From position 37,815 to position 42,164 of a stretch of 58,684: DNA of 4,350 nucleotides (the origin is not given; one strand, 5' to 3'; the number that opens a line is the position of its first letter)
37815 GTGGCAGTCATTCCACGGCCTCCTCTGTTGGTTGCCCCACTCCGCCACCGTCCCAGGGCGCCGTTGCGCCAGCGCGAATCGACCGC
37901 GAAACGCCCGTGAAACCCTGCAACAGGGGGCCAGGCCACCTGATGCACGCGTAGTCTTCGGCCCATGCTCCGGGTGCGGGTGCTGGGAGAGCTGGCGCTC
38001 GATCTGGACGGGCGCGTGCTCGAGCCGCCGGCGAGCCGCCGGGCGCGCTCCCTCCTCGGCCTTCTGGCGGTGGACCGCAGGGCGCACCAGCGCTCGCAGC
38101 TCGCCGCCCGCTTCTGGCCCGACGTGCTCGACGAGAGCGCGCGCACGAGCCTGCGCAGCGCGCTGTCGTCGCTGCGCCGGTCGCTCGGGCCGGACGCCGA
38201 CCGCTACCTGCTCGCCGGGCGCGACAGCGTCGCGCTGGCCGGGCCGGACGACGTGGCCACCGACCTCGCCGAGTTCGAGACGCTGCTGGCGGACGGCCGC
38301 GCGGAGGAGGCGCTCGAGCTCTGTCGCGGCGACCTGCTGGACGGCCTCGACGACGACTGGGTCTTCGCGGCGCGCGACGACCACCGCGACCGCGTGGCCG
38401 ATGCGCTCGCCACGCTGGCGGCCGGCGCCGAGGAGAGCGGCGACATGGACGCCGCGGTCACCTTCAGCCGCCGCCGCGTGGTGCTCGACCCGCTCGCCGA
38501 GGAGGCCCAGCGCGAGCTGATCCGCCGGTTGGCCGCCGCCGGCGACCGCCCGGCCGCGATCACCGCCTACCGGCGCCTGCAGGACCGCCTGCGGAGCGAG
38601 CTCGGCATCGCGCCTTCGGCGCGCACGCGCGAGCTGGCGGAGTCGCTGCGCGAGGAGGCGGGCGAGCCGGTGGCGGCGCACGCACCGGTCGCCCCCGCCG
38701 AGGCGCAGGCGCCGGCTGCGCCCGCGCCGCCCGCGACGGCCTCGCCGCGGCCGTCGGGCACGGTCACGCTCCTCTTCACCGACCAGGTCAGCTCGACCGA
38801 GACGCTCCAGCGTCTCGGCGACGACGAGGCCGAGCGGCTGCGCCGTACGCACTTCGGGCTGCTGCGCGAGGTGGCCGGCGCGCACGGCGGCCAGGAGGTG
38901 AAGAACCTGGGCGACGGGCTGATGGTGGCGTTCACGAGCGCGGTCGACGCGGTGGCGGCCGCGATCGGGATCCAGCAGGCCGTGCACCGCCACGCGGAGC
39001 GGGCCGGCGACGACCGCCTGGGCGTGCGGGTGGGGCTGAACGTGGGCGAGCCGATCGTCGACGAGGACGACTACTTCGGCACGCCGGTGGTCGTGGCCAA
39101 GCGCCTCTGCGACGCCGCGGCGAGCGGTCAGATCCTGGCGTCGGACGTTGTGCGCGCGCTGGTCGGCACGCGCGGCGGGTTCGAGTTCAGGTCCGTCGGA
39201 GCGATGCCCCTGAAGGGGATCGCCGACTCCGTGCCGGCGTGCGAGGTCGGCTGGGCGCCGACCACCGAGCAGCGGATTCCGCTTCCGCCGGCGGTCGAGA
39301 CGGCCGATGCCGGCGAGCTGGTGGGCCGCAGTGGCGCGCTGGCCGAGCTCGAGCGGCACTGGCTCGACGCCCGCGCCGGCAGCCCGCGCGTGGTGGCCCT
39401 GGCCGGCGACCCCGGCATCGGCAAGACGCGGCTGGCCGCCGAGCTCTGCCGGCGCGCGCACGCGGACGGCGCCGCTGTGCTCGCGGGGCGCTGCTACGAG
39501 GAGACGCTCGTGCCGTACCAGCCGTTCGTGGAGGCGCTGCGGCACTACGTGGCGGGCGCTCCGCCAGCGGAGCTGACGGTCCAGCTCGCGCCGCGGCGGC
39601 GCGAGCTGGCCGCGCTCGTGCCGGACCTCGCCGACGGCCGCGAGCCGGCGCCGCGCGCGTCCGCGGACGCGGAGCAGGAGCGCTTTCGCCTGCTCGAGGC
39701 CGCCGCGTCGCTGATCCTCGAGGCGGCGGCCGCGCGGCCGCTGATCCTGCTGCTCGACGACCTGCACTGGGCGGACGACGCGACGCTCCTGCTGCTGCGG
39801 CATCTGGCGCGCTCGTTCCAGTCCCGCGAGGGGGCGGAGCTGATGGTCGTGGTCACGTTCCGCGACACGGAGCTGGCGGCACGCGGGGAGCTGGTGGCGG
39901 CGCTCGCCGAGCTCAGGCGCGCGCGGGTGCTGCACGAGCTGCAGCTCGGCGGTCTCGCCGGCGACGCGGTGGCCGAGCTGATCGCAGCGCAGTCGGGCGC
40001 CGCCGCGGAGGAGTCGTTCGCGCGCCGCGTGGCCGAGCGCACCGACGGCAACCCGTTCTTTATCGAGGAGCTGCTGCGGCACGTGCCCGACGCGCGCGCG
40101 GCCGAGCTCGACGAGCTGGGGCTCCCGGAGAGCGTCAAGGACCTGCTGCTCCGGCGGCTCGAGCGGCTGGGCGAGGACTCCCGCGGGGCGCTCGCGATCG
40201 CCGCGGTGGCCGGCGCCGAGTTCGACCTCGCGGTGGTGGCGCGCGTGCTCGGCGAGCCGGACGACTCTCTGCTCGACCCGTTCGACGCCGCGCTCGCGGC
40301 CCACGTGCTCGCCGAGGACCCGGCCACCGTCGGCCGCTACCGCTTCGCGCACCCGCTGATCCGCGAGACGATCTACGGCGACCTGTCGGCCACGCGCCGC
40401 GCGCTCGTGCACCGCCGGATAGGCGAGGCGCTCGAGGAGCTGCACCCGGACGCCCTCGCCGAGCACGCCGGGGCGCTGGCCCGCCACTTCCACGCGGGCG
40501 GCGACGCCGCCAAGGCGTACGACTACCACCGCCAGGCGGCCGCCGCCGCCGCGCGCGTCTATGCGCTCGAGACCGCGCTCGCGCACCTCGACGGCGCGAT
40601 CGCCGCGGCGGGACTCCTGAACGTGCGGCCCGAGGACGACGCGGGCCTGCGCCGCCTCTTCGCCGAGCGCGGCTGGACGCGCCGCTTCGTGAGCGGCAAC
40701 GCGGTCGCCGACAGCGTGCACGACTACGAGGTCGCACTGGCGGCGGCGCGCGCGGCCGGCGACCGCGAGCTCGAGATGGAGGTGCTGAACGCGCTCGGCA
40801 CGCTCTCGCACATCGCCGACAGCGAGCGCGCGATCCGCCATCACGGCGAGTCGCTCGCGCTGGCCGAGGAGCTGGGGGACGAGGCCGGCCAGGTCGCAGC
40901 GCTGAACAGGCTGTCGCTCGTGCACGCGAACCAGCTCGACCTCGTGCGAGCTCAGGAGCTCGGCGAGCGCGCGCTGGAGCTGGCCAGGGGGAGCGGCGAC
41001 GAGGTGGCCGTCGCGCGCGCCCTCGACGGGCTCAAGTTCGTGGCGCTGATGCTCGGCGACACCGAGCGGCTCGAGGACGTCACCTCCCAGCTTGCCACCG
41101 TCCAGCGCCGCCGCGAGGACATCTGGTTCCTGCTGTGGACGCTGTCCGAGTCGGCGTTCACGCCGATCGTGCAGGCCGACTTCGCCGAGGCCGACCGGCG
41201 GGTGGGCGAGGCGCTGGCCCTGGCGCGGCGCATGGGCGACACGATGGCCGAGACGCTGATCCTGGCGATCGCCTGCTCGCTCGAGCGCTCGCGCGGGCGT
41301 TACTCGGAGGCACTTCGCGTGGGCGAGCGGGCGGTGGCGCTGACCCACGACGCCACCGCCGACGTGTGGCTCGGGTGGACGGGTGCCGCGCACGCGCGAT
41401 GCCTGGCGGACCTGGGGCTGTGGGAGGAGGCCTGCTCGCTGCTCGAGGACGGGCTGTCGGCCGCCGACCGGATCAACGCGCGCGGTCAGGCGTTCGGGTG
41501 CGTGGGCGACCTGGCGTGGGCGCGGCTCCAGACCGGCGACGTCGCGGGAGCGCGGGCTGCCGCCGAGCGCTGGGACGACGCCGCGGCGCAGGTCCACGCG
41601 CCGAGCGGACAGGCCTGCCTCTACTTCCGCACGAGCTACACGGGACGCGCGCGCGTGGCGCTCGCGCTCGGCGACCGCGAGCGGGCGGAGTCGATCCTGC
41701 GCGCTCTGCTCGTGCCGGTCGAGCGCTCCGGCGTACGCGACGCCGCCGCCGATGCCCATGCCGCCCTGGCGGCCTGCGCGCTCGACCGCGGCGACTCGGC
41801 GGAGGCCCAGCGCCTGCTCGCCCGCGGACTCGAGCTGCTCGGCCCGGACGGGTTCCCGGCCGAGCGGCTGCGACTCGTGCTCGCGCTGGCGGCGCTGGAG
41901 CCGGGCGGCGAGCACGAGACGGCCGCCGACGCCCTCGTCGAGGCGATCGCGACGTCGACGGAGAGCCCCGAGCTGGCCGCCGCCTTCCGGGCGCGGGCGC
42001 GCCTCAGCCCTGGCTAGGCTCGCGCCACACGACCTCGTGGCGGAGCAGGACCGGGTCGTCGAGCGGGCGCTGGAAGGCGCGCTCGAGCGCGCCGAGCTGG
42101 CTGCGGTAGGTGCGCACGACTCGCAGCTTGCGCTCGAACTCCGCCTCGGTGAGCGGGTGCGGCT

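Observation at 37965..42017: AfsR-like SARP regulator with a class III nucleotidyl cyclase domain inserted between the BTAD and the STAND ATPase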

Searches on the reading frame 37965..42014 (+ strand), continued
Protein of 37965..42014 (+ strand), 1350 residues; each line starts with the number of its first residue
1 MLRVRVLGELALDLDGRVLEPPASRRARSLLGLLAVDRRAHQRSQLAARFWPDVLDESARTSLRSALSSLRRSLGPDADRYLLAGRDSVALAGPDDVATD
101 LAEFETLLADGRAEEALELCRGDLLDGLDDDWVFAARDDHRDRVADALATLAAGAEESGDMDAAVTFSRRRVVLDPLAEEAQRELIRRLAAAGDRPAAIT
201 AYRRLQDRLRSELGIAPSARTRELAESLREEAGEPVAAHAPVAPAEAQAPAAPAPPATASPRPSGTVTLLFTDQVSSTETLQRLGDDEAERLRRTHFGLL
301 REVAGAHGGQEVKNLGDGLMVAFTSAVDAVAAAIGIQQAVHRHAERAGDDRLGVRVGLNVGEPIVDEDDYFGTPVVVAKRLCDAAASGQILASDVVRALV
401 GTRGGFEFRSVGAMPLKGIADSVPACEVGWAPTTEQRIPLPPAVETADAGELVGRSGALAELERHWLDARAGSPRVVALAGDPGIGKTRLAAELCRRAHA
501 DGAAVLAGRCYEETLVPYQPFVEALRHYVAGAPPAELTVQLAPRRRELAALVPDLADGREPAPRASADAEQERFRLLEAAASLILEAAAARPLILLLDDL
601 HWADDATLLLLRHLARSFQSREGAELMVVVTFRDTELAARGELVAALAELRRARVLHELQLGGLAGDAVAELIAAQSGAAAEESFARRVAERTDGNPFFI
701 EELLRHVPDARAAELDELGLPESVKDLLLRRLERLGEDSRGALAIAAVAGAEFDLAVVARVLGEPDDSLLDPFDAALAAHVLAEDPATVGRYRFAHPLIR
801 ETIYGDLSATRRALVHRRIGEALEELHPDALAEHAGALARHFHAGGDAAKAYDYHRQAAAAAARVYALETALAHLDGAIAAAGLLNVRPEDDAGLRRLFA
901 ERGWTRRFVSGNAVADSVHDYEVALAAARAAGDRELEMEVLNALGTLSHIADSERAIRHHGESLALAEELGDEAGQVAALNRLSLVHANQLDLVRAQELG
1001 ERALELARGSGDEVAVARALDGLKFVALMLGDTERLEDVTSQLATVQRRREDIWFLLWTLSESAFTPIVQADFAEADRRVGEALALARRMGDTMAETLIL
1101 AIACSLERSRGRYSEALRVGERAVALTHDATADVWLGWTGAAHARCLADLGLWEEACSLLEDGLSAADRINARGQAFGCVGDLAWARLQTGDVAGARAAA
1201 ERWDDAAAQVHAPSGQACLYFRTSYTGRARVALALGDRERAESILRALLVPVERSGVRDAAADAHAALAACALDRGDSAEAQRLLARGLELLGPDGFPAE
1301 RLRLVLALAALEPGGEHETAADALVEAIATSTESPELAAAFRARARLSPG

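Call 21: find_related_loci(query=A1, collection=genome_contigs, flank=8000)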
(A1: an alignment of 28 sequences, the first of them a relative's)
Query A1 (1350 aa) in genome_contigs; peptide patterns used: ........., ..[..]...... (x = any residue, [..] = any of these).
227 stretches matched a pattern; 212 encode a relative of the query (tblastn E <= 1e-3); the best 80 are kept; 80 distinct loci.
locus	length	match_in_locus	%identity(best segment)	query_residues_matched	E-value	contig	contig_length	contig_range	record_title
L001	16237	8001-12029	64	1-1345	0e+0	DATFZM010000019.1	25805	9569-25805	MAG TPA_asm: Solirubrobacteraceae bacterium isolate SMAG_U9569 k141_1055567, whole genome shotgun sequence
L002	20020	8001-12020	62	1-1342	0e+0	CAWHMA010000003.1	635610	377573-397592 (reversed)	MAG: uncultured Solirubrobacterales bacterium isolate MFD09603.bin.1.281 genome assembly, contig: contig_307, whole geno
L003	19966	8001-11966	60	1-1343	0e+0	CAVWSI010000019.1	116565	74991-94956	MAG: uncultured Solirubrobacterales bacterium isolate MFD05442.bin.2.83 genome assembly, contig: contig_7276, whole geno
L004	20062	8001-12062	55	1-1345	0e+0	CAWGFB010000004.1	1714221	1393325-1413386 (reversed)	MAG: uncultured Solirubrobacterales bacterium isolate MFD05705.bin.2.43 genome assembly, contig: contig_35218, whole gen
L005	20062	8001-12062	55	1-1345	0e+0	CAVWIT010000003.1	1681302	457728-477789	MAG: uncultured Solirubrobacterales bacterium isolate MFD02248.bin.1.55 genome assembly, contig: contig_3777, whole geno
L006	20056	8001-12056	55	1-1345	0e+0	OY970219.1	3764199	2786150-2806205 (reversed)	MAG: uncultured Solirubrobacterales bacterium isolate MFD01716.bin.1.23 genome assembly, chromosome: 1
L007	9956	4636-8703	55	1-1345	0e+0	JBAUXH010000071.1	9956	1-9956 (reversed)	MAG: Solirubrobacteraceae bacterium isolate MFD09266_ilm_asm_bin6 k127_353789, whole genome shotgun sequence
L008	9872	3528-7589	55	1-1345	0e+0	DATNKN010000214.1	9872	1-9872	MAG TPA_asm: Solirubrobacteraceae bacterium isolate SMAG_U11426 k141_698547, whole genome shotgun sequence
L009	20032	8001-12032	56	1-1345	0e+0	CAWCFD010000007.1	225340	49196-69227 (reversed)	MAG: uncultured Solirubrobacterales bacterium isolate MFD00991.bin.1.132 genome assembly, contig: contig_70480, whole ge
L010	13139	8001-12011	55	1-1345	0e+0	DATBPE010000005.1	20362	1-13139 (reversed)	MAG TPA_asm: Solirubrobacteraceae bacterium isolate SMAG_U4069 k141_1138965, whole genome shotgun sequence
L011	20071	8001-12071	54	1-1345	0e+0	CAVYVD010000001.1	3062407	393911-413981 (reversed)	MAG: uncultured Solirubrobacterales bacterium isolate MFD03346.bin.2.1 genome assembly, contig: contig_17009, whole geno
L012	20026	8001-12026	55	1-1345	0e+0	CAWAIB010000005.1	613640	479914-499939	MAG: uncultured Solirubrobacterales bacterium isolate MFD02248.bin.1.121 genome assembly, contig: contig_31099, whole ge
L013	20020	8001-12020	54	1-1345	0e+0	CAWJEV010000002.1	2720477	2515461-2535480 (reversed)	MAG: uncultured Solirubrobacterales bacterium isolate MFD09222.bin.1.130 genome assembly, contig: contig_41420, whole ge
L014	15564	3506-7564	55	4-1345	0e+0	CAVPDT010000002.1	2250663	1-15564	MAG: uncultured Solirubrobacterales bacterium isolate MFD00008.bin.3.241 genome assembly, contig: contig_11621, whole ge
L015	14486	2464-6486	54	1-1345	0e+0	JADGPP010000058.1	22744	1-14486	MAG: Solirubrobacteraceae bacterium isolate Chersky.18_22 contig-100_330, whole genome shotgun sequence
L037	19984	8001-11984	52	1-1350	0e+0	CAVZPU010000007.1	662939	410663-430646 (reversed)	MAG: uncultured Solirubrobacterales bacterium isolate MFD09603.bin.3.558 genome assembly, contig: contig_46443, whole ge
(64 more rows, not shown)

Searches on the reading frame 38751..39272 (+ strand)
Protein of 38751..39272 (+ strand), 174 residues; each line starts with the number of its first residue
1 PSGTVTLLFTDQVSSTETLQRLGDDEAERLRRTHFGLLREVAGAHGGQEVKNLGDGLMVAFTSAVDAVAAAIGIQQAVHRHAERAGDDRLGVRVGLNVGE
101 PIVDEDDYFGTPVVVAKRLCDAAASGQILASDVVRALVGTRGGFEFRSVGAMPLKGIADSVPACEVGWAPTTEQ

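Call 6: search_protein_families(library=pfam, proteins=[window:38751-39272:+], max_evalue=10)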
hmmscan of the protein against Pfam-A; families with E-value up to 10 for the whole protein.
seq(174 aa): 2 families
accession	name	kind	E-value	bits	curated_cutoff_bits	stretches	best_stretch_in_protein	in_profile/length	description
PF00211.25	Guanylate_cyc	-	1.6e-13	51.1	21.9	1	3-156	7-172/183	Adenylate and Guanylate cyclase catalytic domain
PF19764.4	DUF6251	-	0.034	14.4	26.5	1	49-130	11-91/126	Family of unknown function (DUF6251)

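Call 7: search_solved_structures(query=window:38751-39272:+, max_evalue=0.01, show_alignments=4)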
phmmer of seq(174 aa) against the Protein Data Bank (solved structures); distinct sequences matched with E-value up to 0.01: 11.
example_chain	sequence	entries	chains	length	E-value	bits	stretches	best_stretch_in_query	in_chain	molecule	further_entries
4wp3_A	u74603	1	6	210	1.2e-23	87.4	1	1-159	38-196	Ma1120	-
4wp9_A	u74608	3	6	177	8.6e-23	84.6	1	4-159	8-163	Ma1120 | Cyclase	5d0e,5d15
4wp8_A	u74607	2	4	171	9.6e-23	84.5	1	4-158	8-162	Ma1120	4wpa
5d0g_A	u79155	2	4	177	4e-21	79.2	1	4-159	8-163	Cyclase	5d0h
3mr7_A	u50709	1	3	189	4.5e-17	66.1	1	8-170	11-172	Adenylate/guanylate cyclase/hydrolase, alpha/beta fold family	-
1ybt_A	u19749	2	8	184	1.2e-13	54.9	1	5-159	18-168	hydrolase, alpha/beta hydrolase fold family | lipJ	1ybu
1fx4_A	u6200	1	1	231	2.2e-07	34.5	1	1-75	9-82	RECEPTOR-TYPE ADENYLATE CYCLASE GRESAG 4.3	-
1fx2_A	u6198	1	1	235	2.6e-07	34.3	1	1-79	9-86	RECEPTOR-TYPE ADENYLATE CYCLASE GRESAG 4.1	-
1y10_A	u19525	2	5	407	3e-06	30.8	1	4-162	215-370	Hypothetical protein Rv1264/MT1302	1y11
2w01_A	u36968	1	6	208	7.3e-06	29.6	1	5-141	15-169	ADENYLATE CYCLASE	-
6fht_A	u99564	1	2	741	2.8e-05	27.7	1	5-105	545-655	Bacteriophytochrome,Adenylate cyclase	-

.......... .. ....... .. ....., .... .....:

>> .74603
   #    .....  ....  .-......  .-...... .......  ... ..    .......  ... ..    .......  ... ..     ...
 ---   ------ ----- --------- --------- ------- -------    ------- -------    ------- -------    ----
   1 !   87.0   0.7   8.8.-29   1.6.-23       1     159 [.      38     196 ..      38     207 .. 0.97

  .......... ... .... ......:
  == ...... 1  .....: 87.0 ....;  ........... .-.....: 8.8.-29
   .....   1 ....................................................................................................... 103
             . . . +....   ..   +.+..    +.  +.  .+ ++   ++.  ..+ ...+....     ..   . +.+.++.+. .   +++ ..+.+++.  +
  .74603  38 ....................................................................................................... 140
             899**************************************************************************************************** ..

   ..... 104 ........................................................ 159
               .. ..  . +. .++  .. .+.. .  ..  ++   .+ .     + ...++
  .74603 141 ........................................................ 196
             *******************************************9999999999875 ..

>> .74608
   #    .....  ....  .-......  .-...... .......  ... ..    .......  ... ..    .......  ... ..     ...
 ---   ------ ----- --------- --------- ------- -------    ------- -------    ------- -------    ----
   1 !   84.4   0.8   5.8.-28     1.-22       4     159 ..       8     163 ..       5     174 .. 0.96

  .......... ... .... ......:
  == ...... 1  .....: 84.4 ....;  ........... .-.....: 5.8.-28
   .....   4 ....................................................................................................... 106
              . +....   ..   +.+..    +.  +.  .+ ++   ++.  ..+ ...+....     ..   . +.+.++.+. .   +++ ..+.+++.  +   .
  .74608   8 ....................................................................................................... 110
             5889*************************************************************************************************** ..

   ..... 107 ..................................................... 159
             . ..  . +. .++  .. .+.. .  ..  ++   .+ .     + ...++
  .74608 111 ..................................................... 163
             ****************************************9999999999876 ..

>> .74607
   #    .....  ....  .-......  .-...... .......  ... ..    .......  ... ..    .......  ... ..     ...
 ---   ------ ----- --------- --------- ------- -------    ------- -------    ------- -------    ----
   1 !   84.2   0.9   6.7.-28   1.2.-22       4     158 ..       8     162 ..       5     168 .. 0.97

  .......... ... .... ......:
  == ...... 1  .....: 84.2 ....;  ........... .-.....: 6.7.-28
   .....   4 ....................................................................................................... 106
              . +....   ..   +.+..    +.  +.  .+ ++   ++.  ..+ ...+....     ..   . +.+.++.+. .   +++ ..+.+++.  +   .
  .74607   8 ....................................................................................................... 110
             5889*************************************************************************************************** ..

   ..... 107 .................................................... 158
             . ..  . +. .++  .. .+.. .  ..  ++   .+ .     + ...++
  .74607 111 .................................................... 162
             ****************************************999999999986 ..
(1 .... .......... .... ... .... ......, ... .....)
